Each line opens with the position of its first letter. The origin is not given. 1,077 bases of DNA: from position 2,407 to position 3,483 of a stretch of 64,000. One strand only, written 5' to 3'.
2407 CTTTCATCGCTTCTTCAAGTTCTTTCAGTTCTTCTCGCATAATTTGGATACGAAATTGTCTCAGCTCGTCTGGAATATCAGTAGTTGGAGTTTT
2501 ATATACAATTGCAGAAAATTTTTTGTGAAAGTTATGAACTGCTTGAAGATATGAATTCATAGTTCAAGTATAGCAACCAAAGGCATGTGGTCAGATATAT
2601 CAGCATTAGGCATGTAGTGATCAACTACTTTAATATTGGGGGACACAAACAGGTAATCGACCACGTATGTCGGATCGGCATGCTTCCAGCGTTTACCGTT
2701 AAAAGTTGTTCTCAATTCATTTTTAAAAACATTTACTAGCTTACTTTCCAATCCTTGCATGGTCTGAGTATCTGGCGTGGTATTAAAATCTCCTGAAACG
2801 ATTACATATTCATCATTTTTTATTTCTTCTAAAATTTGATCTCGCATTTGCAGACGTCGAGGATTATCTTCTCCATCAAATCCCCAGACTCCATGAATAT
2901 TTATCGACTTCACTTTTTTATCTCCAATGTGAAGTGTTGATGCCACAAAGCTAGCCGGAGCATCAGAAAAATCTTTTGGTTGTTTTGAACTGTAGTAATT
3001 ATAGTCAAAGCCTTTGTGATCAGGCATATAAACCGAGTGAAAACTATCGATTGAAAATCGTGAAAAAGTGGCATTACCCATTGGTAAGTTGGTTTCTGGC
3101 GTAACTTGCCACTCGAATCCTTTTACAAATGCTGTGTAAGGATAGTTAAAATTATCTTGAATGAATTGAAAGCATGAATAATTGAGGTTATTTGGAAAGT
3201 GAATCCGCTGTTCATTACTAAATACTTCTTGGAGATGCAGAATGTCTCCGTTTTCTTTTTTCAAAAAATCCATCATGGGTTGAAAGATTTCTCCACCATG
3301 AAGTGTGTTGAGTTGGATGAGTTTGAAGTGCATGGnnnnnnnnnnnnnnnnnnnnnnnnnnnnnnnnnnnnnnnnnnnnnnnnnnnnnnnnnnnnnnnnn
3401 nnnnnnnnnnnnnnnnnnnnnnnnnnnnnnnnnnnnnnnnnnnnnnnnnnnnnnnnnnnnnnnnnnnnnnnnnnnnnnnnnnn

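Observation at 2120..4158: tRNA-bracketed three-gene cassette: Rx4H (HEPN-like) protein, EEP nuclease/phosphatase and MazG-like NTP pyrophosphohydrolase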

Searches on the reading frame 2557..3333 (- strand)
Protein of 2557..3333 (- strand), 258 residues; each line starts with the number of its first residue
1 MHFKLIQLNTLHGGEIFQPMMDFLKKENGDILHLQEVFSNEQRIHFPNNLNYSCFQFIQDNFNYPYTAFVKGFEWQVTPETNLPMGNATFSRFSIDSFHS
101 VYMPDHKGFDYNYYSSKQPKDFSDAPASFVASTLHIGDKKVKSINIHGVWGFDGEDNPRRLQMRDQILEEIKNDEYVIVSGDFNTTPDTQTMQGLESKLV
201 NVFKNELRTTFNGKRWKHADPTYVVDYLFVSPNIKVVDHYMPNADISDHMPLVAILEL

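Call 4: search_protein_families(library=pfam, proteins=[window:2557-3333:-], max_evalue=1)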
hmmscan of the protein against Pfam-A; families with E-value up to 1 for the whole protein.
window:2557-3333:- (258 aa): 3 families
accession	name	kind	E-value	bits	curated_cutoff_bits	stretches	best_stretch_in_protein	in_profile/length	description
PF03372.29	Exo_endo_phos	-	2.5e-14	54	24.5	1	8-249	3-225/225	Endonuclease/Exonuclease/phosphatase family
PF14529.12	Exo_endo_phos_2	-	0.0021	18.4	27.4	1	166-252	23-116/117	Endonuclease-reverse transcriptase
PF25303.1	DUF7879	-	0.06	13.7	26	1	208-249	5-46/146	Family of unknown function (DUF7879)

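Call 5: search_protein_families(library=padloc, proteins=[window:2557-3333:-], max_evalue=1)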
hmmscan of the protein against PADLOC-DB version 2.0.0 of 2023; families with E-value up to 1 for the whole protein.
window:2557-3333:- (258 aa): 0 families

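Call 6: search_protein_families(library=ncbifam, proteins=[window:2557-3333:-], max_evalue=1)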
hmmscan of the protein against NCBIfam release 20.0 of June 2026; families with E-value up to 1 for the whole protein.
window:2557-3333:- (258 aa): 6 families
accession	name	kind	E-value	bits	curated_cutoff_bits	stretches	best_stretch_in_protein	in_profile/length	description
NF003842.0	PRK05421.1-4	equivalog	1.6e-08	34.2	144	1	121-257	123-256/259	endonuclease/exonuclease/phosphatase family protein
NF003840.0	PRK05421.1-2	equivalog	0.00011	21.4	163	1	126-257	152-279/282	endonuclease/exonuclease/phosphatase family protein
TIGR00633.1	xth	equivalog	0.00024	20.7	99.05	0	20-64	19-65/255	exodeoxyribonuclease III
TIGR00195.1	exoDNase_III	equivalog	0.00085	19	182.55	1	18-56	16-56/254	exodeoxyribonuclease III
NF007774.0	PRK10461.1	equivalog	0.021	13.7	498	1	99-168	76-150/351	FAD:protein FMN transferase ApbE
NF000373.1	vanJ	equivalog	0.22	10.9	700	1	173-254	248-326/330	teicoplanin resistance protein VanJ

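Call 9: search_protein_families(library=phrogs, proteins=[window:2557-3333:-], max_evalue=1)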
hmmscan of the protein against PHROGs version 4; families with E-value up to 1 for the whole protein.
window:2557-3333:- (258 aa): 1 family
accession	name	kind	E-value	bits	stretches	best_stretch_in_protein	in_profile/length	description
phrog_28847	-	unknown function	0.095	13.7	1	222-240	6-27/43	-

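Call 18: find_homologous_proteins(query=window:2557-3333:-, max_evalue=1e-10)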
Query window:2557-3333:- (258 aa): 32 proteins with E <= 1e-10 among 155 candidates.
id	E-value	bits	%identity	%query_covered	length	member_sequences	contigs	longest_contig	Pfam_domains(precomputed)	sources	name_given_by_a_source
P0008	1.3e-174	597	99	100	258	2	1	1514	PF03372.30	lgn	-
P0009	4.8e-122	425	69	100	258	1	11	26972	PF03372.30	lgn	-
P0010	6.8e-114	398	67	100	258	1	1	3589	PF03372.30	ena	-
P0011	9.8e-102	358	59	99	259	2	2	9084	PF03372.30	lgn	-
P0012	3.7e-95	336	57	100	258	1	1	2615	PF03372.30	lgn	-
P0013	8.6e-72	260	49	100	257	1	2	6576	PF03372.30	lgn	-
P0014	2.5e-55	206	43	93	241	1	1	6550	PF03372.30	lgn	-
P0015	1.8e-51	193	41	100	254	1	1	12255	PF03372.30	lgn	-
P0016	1.1e-50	191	41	100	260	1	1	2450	PF03372.30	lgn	-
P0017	1.3e-50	191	40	100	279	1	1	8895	PF03372.30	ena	-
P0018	2.4e-49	186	40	100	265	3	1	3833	PF03372.30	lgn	-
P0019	5.2e-49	185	40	100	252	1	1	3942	PF03372.30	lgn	-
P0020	1.9e-48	183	39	100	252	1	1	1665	PF03372.30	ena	-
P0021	3.4e-48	183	41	100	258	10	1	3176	PF03372.30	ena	-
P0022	1.1e-47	181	38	100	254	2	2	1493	PF03372.30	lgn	-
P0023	1.5e-47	180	40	100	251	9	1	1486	PF03372.30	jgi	-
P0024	1.7e-47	180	42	100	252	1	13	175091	PF03372.30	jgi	jgi:endonuclease/exonuclease/phosphatase family metal-dependent hydrolase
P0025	2.2e-47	180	39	100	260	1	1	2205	PF03372.30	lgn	-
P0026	6.4e-46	175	39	100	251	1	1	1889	PF03372.30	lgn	-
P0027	8.0e-46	175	40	98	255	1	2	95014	PF03372.30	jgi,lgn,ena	-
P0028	5.1e-45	172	39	100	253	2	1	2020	PF03372.30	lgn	-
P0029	6.4e-45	172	39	100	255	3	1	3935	PF03372.30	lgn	-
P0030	1.0e-44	171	41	98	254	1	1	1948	PF14529.13,PF03372.30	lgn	-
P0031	7.2e-43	165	39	100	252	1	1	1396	PF03372.30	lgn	-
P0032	1.1e-42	165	40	98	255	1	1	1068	PF03372.30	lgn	-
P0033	5.3e-42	162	39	100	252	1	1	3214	PF03372.30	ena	-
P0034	1.5e-40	158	38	100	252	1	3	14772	PF03372.30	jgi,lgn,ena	-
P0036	2.0e-38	151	38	100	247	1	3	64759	PF03372.30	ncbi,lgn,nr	ncbi:endonuclease/exonuclease/phosphatase family protein [Patescibacteria group bacterium]|nr:endonu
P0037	9.1e-35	139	36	93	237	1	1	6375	PF03372.30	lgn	-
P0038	1.9e-34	138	35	100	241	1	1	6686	PF03372.30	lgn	-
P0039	1.2e-23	102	31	100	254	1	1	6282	PF03372.30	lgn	-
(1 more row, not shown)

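Call 19: find_encoding_contigs(protein=P0009, flank=6000, max_places=4)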
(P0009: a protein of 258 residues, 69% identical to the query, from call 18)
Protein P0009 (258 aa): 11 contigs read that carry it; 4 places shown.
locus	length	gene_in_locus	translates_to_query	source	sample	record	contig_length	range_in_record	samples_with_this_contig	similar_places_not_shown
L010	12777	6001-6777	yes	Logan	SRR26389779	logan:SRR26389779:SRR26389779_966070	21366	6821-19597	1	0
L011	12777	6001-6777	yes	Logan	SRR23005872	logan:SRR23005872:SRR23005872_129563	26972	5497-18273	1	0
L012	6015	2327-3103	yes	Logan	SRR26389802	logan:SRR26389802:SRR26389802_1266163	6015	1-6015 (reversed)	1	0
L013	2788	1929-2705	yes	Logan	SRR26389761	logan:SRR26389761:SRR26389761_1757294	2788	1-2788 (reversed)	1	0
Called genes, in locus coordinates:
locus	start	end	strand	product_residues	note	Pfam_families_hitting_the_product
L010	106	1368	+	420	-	PF01943:Polysacc_synt, PF13440:Polysacc_synt_3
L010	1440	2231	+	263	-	PF00535:Glycos_transf_2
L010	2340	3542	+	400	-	PF04932:Wzy_C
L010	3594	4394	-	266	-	PF17936:Big_6, PF19077:Big_13 (faint), PF09136:Glucodextran_B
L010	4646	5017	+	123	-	PF08818:DUF1801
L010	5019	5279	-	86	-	PF12674:Zn_ribbon_2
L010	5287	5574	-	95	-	PF13560:HTH_31, PF01381:HTH_3, PF12844:HTH_19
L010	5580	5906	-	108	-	PF05973:Gp49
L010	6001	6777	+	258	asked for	PF03372:Exo_endo_phos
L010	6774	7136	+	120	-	PF01503:PRA-PH, PF03819:MazG (weak)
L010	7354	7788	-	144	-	PF01476:LysM (weak)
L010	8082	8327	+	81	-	PF01541:GIY-YIG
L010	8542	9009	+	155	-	-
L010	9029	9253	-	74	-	-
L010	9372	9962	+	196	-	PF04011:LemA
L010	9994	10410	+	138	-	PF13366:PDDEXK_3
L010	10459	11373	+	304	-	PF01435:Peptidase_M48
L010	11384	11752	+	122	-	PF05635:23S_rRNA_IVP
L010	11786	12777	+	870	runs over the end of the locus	PF02861:Clp_N, PF23569:NBD_SMAX1, PF00004:AAA, PF17871:AAA_lid_9, PF00004:AAA, PF07724:AAA_2, PF07728:AAA_5, PF10431:ClpB_D2-small, +6 more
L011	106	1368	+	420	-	PF01943:Polysacc_synt, PF13440:Polysacc_synt_3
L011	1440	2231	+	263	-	PF00535:Glycos_transf_2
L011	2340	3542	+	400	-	PF04932:Wzy_C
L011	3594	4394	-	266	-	PF17936:Big_6, PF19077:Big_13 (faint), PF09136:Glucodextran_B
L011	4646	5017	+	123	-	PF08818:DUF1801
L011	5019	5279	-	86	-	PF12674:Zn_ribbon_2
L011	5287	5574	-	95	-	PF13560:HTH_31, PF01381:HTH_3, PF12844:HTH_19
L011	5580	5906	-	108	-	PF05973:Gp49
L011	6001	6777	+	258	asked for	PF03372:Exo_endo_phos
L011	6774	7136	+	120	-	PF01503:PRA-PH, PF03819:MazG (weak)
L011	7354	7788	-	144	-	PF01476:LysM (weak)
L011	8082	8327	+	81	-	PF01541:GIY-YIG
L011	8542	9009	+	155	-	-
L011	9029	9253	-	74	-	-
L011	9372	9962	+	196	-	PF04011:LemA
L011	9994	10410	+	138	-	PF13366:PDDEXK_3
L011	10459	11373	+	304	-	PF01435:Peptidase_M48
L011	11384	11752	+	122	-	PF05635:23S_rRNA_IVP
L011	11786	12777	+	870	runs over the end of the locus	PF02861:Clp_N, PF23569:NBD_SMAX1, PF00004:AAA, PF17871:AAA_lid_9, PF00004:AAA, PF07724:AAA_2, PF07728:AAA_5, PF10431:ClpB_D2-small, +6 more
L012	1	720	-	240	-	?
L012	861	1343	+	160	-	PF08818:DUF1801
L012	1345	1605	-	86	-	PF12674:Zn_ribbon_2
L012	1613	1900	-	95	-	PF13560:HTH_31, PF01381:HTH_3, PF12844:HTH_19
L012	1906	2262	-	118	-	PF05973:Gp49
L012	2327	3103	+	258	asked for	PF03372:Exo_endo_phos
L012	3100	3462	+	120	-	PF01503:PRA-PH, PF03819:MazG (weak)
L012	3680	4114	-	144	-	PF01476:LysM (weak)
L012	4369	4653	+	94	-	PF01541:GIY-YIG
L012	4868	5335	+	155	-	-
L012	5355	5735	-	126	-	-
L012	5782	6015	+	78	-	?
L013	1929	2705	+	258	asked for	PF03372:Exo_endo_phos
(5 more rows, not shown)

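Call 20: find_encoding_contigs(protein=P0011, flank=6000, max_places=2)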
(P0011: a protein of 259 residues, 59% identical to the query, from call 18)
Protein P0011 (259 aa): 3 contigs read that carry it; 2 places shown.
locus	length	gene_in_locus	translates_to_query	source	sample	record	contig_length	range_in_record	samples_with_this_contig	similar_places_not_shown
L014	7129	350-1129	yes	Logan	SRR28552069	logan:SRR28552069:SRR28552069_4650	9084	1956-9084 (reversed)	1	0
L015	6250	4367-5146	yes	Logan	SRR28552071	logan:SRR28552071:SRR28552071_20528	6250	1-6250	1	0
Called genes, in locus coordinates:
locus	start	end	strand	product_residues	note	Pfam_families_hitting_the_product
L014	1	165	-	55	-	?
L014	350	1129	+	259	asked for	PF03372:Exo_endo_phos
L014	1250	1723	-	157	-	PF01476:LysM, PF23473:LysM3_LYK4_5 (weak)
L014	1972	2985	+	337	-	PF14716:HHH_8, PF14520:HHH_5 (faint), PF14792:DNA_pol_B_palm (weak), PF14791:DNA_pol_B_thumb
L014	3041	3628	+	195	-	PF04011:LemA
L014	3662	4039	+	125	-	-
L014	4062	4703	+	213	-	-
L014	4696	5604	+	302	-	PF01435:Peptidase_M48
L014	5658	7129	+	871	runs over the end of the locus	PF02861:Clp_N, PF23569:NBD_SMAX1, PF00004:AAA, PF17871:AAA_lid_9, PF00004:AAA (weak), PF07724:AAA_2, PF07728:AAA_5, PF10431:ClpB_D2-small, +6 more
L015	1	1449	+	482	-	?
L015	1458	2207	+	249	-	PF00535:Glycos_transf_2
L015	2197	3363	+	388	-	PF04932:Wzy_C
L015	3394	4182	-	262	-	PF09136:Glucodextran_B (weak), PF17936:Big_6 (weak), PF19077:Big_13 (faint)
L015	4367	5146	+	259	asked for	PF03372:Exo_endo_phos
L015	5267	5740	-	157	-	PF01476:LysM, PF23473:LysM3_LYK4_5 (weak)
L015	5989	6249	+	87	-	?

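Call 21: find_encoding_contigs(protein=P0024, flank=6000, max_places=3)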
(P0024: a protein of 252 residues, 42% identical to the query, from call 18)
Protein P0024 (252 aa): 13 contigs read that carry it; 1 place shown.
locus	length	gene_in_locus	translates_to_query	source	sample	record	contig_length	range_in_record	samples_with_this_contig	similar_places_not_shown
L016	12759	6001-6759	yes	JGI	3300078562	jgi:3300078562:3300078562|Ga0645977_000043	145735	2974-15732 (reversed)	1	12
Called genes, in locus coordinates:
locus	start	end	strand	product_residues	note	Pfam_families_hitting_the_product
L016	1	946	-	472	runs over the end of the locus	PF01225:Mur_ligase, PF08245:Mur_ligase_M, PF02875:Mur_ligase_C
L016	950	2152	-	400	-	PF08245:Mur_ligase_M, PF02875:Mur_ligase_C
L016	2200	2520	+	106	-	PF02643:DUF192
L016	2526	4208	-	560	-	PF03717:PBP_dimer, PF00905:Transpeptidase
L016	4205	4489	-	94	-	-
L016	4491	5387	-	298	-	PF01795:Methyltransf_5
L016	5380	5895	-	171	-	PF02381:MraZ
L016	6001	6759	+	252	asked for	PF03372:Exo_endo_phos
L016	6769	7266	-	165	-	-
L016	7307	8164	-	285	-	PF00892:EamA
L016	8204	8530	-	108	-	-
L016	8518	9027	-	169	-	PF00583:Acetyltransf_1, PF13673:Acetyltransf_10, PF13508:Acetyltransf_7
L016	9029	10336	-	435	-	PF00587:tRNA-synt_2b, PF03129:HGTP_anticodon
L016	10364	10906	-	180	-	PF11967:RecO_N, PF02565:RecO_C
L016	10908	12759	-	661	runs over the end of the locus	PF13196:DUF4012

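Call 35: find_related_loci(query=A3, collection=genome_contigs, flank=6000)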
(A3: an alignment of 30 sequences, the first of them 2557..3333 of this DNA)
Query A3 (258 aa) in genome_contigs; peptide patterns used: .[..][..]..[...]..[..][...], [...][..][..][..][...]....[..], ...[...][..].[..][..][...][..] (x = any residue, [..] = any of these).
599 stretches matched a pattern (row limit reached: there are more); 75 encode a relative of the query (tblastn E <= 1e-3); 75 distinct loci.
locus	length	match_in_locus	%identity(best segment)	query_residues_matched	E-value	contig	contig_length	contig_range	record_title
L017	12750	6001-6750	34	1-258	4e-45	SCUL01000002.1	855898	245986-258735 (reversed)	MAG: Patescibacteria group bacterium isolate FW602_bin.41 FW602_bin.41-126857, whole genome shotgun sequence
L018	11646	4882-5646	37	1-258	7e-45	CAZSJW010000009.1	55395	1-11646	MAG TPA_asm: uncultured Pseudomonadales bacterium isolate SRP286056_co2_78 genome assembly, contig: NODE_612_length_5539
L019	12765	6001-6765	33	1-256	3e-41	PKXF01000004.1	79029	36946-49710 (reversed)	MAG: Candidatus Saccharibacteria bacterium isolate palsa_1325 73.20120500_P26.46_contig_1662, whole genome shotgun seque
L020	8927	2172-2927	33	1-258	1e-38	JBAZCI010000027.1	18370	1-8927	MAG: Patescibacteria group bacterium isolate SO_2017_GW1_133 NODE_11517_length_18370_cov_1.657348_OW334_2017, whole geno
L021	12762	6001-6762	32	1-258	2e-33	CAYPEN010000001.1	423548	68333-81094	MAG TPA_asm: uncultured Gammaproteobacteria bacterium isolate SRP263991_co5_217 genome assembly, contig: NODE_12_length_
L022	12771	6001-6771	30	1-258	1e-27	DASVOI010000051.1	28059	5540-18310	MAG TPA_asm: Candidatus Saccharimonadales bacterium isolate SMAG_U3149 k141_588185, whole genome shotgun sequence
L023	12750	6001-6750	35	1-258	1e-42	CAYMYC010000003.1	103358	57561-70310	MAG TPA_asm: uncultured Gammaproteobacteria bacterium isolate binchicken_co128_232 genome assembly, contig: NODE_115_len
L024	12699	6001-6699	26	3-254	2e-16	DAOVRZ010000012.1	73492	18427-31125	MAG TPA_asm: Halanaerobiales bacterium isolate CSMAG_1614 CSMAG_1614_k141_907719_length_73492_cov_32.7885, whole genome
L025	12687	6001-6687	27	1-257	3e-13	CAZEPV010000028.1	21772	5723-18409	MAG TPA_asm: uncultured Syntrophomonadaceae bacterium isolate binchicken_co157_812 genome assembly, contig: NODE_5382_le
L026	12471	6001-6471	27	84-258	5e-13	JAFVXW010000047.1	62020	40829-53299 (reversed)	MAG: Lachnospiraceae bacterium isolate RGIG5494 Sheep_Colon.Co__c1824493, whole genome shotgun sequence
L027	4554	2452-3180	23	3-258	1e-12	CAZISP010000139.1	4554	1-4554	MAG TPA_asm: uncultured Lachnospiraceae bacterium isolate SRP315200_co2_624 genome assembly, contig: NODE_36884_length_4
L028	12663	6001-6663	25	24-258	2e-12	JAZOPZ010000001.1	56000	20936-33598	MAG: Christensenellaceae bacterium isolate T1900045570_YK20190264.MAGScoT_cleanbin_000013 SGB_7972_k141_2165265, whole g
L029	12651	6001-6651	23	3-256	7e-12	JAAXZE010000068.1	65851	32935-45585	MAG: Clostridia bacterium isolate AS01afH2WH_13 12639_AS01, whole genome shotgun sequence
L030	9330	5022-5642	25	20-258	3e-11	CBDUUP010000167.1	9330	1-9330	MAG TPA_asm: uncultured Anaerolineales bacterium isolate SRR22302368_binner13_Refined_76 genome assembly, contig: ERZ257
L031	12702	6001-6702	23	1-258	4e-11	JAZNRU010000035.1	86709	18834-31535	MAG: Acutalibacteraceae bacterium isolate T1900044813_TS20190279.MAGScoT_cleanbin_000011 SGB_2802_k141_3055243, whole ge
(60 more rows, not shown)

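Call 45: search_solved_structures(query=A3, max_evalue=0.001)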
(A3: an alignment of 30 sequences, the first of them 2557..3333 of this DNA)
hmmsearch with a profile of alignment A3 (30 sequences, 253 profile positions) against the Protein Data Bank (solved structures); distinct sequences matched with E-value up to 0.001: 11.
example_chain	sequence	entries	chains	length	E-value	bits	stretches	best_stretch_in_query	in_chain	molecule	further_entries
3g6s_A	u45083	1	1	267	2e-08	37.3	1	154-253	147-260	Putative endonuclease/exonuclease/phosphatase family protein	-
3teb_A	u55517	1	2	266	1.2e-05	28.2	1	2-249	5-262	Endonuclease/exonuclease/phosphatase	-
3k55_A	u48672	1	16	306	5.5e-05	26.1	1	28-247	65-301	Beta-hemolysin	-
3w2y_A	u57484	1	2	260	0.00017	24.4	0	4-59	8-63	Exodeoxyribonuclease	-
3i41_A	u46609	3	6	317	0.00019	24.3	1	28-214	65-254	Beta-hemolysin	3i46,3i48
3w2x_A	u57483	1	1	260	0.00019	24.3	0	4-59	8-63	Exodeoxyribonuclease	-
3i5v_A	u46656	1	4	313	0.00021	24.2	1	28-213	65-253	Beta-hemolysin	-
3fzi_A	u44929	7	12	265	0.00022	24.1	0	4-59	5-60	Exodeoxyribonuclease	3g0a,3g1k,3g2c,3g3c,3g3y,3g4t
3g91_A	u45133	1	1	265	0.00023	24.1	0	4-59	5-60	Exodeoxyribonuclease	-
5cfe_A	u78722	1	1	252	0.00026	23.8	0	4-50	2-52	Exodeoxyribonuclease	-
7cne_A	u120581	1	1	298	0.00038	23.3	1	29-184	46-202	Sphingomyelinase C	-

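Call 65: find_encoding_contigs(protein=P0010, flank=5000, max_places=2)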
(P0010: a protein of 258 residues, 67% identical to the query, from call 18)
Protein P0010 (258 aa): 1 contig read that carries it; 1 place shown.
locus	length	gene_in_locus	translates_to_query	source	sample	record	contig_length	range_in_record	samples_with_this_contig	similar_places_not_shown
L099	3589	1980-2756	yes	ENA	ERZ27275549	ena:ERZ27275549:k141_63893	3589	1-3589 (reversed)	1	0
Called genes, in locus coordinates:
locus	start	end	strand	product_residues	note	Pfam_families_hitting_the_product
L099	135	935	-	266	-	PF19077:Big_13 (faint), PF09136:Glucodextran_B (weak), PF17936:Big_6, PF09136:Glucodextran_B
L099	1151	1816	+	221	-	-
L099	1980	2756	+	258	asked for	PF03372:Exo_endo_phos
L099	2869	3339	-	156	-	PF01476:LysM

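Call 66: find_encoding_contigs(protein=P0013, flank=5000, max_places=2)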
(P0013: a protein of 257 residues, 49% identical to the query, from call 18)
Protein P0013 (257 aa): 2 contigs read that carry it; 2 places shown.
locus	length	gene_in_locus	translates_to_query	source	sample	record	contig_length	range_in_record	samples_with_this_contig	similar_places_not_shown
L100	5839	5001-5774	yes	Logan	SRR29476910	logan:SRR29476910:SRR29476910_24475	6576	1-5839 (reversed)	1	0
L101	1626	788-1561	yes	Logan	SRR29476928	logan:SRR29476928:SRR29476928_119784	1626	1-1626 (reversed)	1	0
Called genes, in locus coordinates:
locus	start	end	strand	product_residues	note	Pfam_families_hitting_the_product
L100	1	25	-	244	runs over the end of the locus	-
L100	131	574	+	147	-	PF00293:NUDIX, PF14815:NUDIX_4 (weak)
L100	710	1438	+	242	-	PF00106:adh_short, PF01370:Epimerase, PF08659:KR, PF13561:adh_short_C2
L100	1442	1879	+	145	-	PF01243:PNPOx_N, PF16242:Pyrid_ox_like (faint)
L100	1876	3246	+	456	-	PF00171:Aldedh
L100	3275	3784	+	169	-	-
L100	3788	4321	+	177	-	PF01327:Pep_deformylase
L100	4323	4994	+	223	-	-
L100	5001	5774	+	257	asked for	PF03372:Exo_endo_phos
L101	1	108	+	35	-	?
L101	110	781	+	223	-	-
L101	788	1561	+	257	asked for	PF03372:Exo_endo_phos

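Call 69: search_protein_families(library=pfam, proteins=[L099:1151-1816:+, L100:4323-4994:+], max_evalue=0.1)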
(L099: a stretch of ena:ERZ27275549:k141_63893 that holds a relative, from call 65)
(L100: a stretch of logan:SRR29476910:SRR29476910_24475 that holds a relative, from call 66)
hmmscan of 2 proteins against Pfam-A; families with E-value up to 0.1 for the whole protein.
L099:1151-1816:+ (221 aa): 0 families

L100:4323-4994:+ (223 aa): 0 families
